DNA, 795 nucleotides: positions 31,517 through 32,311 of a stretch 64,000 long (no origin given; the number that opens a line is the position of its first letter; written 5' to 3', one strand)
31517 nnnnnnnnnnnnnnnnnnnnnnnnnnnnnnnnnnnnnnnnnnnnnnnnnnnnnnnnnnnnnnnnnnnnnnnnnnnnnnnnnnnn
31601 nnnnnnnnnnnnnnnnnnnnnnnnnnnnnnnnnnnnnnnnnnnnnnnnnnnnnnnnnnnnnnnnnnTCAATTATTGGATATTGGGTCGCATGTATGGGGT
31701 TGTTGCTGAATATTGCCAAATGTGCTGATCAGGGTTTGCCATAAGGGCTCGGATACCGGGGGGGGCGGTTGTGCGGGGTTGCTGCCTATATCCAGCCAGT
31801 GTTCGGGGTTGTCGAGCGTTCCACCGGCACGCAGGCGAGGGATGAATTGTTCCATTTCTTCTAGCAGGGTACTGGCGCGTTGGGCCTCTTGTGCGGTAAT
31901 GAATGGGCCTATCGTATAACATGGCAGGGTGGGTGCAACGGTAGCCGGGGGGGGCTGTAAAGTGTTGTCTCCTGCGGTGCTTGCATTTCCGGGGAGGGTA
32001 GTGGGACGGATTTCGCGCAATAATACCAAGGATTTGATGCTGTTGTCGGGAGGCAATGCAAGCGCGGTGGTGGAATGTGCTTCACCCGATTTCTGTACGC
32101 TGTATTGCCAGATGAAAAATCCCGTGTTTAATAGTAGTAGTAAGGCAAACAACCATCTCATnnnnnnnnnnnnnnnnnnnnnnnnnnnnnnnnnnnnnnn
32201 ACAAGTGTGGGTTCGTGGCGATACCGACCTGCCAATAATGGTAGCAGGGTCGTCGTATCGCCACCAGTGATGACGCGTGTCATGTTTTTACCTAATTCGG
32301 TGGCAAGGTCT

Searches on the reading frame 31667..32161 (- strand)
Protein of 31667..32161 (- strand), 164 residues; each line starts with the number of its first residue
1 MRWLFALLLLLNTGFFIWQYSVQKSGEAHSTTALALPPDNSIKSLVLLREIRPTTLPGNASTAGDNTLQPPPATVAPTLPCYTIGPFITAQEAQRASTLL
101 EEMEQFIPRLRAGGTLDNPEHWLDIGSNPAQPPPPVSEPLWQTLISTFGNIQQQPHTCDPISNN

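Call 65: find_homologous_proteins(query=window:31667-32161:-)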
Query window:31667-32161:- (164 aa): 17 proteins with E <= 0.001 among 195 candidates.
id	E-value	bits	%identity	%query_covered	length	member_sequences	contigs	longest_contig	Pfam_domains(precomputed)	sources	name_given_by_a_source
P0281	1.3e-105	368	100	100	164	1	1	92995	-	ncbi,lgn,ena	-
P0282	9.4e-91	320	89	100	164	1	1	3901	-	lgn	-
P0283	3.3e-54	201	62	96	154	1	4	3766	-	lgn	-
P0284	8.7e-54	200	65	96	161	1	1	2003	-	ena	-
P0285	1.0e-53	200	63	96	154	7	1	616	-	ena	-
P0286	1.1e-53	200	65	97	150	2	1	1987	-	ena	-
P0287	6.1e-53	197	62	96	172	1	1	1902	-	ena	-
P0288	1.8e-52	196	63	96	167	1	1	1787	-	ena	-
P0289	3.5e-52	195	62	96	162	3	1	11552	-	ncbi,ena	-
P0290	2.7e-51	192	63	96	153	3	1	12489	-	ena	-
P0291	7.8e-51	190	59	96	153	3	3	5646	-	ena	-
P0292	1.5e-50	189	59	96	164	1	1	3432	-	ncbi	-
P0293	3.0e-49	185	61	96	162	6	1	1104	-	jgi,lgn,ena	-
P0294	3.4e-49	185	62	96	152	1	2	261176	-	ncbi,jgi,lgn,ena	-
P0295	2.9e-48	182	56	96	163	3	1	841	-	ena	-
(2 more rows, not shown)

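Call 66: find_encoding_contigs(protein=P0282, flank=10000, max_places=3)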
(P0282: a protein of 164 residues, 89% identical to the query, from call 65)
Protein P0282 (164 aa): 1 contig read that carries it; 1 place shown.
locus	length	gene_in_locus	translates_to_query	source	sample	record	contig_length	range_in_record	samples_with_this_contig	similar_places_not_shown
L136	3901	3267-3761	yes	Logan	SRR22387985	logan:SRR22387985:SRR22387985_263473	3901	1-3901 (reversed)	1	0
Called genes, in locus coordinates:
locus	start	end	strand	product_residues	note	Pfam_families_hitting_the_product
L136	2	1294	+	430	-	?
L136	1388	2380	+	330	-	PF08279:HTH_11, PF03099:BPL_LplA_LipB, PF02237:BPL_C (weak)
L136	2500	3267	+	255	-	PF03309:Pan_kinase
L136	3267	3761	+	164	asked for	-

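Call 67: find_encoding_contigs(protein=P0294, flank=10000, max_places=2)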
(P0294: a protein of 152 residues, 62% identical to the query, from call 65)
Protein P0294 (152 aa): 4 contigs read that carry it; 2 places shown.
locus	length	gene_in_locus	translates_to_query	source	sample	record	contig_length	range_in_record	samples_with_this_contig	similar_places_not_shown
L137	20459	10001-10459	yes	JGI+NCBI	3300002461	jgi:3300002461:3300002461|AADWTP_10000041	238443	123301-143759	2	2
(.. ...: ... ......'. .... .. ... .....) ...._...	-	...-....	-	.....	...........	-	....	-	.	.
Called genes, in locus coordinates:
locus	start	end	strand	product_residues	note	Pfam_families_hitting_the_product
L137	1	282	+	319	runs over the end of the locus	PF02951:GSH-S_N, PF02955:GSH-S_ATP, PF08443:RimK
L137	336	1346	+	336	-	PF02424:ApbE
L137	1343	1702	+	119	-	PF07009:NusG_II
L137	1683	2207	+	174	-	PF07456:Hpre_diP_synt_I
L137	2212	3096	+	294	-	PF13103:TonB_2, PF03544:TonB_C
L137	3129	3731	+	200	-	PF02622:DUF179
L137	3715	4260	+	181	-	PF03652:RuvX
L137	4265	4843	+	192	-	PF00156:Pribosyltran, PF14681:UPRTase (faint)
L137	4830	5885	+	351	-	PF02729:OTCace_N, PF00185:OTCace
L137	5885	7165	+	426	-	PF01979:Amidohydro_1, PF12890:DHOase, PF07969:Amidohydro_3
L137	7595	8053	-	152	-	-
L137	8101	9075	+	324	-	PF08279:HTH_11 (weak), PF03099:BPL_LplA_LipB, PF02237:BPL_C (weak)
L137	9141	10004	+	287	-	PF03309:Pan_kinase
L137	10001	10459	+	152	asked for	-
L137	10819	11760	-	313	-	PF00589:Phage_integrase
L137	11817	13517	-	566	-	PF07514:TraI_2, PF07515:TraI_2_C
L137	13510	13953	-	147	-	-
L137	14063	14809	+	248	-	PF10411:DsbC_N, PF13098:Thioredoxin_2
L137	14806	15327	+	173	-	-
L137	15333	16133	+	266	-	-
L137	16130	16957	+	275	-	-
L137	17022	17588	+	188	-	PF01464:SLT (faint)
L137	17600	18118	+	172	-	PF11072:DUF2859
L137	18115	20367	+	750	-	PF01935:DUF87 (weak), PF10412:TrwB_AAD_bind (faint), PF12696:TraG-D_C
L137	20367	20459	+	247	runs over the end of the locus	PF14348:DtrJ-like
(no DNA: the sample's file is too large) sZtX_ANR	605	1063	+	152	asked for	-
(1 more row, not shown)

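Call 68: find_encoding_contigs(protein=P0289, flank=10000, max_places=2)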
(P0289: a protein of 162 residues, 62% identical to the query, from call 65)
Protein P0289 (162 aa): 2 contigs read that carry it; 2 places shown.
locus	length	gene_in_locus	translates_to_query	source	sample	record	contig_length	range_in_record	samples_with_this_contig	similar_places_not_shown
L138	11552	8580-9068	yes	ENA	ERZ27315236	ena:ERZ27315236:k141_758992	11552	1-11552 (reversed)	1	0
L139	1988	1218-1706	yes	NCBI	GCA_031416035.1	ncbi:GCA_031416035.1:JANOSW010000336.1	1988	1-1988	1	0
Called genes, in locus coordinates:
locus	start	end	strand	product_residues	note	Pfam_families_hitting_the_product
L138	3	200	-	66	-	?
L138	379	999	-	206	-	PF01728:FtsJ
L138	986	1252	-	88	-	-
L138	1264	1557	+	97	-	PF01985:CRS1_YhbY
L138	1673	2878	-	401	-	PF18914:DUF5666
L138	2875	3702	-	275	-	PF20112:DUF6502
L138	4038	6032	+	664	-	-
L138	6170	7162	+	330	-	PF08279:HTH_11, PF03099:BPL_LplA_LipB, PF02237:BPL_C (faint)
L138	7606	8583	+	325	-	PF03309:Pan_kinase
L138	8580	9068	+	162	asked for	-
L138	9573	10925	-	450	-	-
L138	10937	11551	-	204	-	?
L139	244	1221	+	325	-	PF03309:Pan_kinase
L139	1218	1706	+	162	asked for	-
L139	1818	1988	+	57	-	?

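Call 73: search_protein_families(library=pfam, proteins=[L137:10819-11760:-, L138:9573-10925:-], max_evalue=10)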
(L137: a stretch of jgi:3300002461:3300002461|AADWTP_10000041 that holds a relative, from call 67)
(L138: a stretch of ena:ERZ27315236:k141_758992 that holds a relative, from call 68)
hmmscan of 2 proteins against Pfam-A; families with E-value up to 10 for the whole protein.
L137:10819-11760:- (313 aa): 3 families
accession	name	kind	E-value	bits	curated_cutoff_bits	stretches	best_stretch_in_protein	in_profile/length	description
PF00589.27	Phage_integrase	-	7.5e-22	78.4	27.1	1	144-298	27-170/172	Phage integrase family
PF13102.12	Phage_int_SAM_5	-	8.6e-05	23.3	22.3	1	43-98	40-96/98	Phage integrase SAM-like domain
PF22909.1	Caulimovir_coat_dom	-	0.13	13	27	1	204-265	8-69/113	Caulimovirus coat protein, conserved domain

L138:9573-10925:- (450 aa): 0 families
